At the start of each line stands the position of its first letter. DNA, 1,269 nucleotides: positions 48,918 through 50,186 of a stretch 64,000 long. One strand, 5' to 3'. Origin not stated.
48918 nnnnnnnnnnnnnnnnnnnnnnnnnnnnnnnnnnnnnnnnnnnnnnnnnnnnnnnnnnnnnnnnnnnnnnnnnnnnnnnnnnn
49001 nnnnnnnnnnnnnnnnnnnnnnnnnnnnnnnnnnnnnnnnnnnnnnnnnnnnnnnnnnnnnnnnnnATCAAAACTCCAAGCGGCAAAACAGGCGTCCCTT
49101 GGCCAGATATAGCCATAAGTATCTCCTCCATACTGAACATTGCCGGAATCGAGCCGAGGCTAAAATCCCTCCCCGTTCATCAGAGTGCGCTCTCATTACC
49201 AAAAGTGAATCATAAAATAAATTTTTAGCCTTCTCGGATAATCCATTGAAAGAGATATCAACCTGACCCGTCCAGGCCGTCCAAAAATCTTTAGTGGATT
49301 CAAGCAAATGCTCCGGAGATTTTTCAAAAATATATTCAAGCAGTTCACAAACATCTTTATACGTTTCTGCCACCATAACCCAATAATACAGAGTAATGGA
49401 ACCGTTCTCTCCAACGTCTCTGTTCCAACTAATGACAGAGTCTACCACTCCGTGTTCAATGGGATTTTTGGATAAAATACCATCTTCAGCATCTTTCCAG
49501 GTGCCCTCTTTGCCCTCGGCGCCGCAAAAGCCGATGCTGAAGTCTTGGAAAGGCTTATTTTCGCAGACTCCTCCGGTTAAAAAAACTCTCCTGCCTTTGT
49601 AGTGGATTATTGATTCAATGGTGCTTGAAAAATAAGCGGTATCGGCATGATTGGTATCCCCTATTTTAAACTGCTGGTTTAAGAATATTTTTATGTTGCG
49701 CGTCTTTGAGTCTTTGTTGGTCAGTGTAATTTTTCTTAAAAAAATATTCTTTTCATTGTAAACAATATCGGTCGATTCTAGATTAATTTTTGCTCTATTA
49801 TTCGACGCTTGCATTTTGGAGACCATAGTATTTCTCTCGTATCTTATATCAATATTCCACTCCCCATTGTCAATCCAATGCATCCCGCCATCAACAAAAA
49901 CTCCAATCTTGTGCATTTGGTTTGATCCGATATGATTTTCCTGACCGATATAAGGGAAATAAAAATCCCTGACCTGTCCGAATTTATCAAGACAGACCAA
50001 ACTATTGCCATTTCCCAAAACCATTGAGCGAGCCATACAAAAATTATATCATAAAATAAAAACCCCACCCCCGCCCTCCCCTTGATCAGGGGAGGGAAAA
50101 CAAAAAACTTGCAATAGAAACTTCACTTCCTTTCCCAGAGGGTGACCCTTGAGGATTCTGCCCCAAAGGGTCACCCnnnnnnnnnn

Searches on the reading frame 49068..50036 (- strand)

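Call 66: search_protein_families(library=pfam, max_evalue=0.001, proteins=[window:49068-50036:-])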
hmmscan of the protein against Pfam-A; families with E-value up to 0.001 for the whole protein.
window:49068-50036:- (322 aa): 2 families
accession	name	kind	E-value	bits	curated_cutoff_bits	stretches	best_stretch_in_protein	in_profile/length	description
PF18025.7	FucT_N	-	6.2e-05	23.8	27.2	1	109-171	11-74/91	Alpha-(1,3)-fucosyltransferase FucT N-terminal domain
PF06165.18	GH94_b-supersand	-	0.00024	21.1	23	1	73-135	85-152/251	Glycosyl hydrolase 94, supersandwich domain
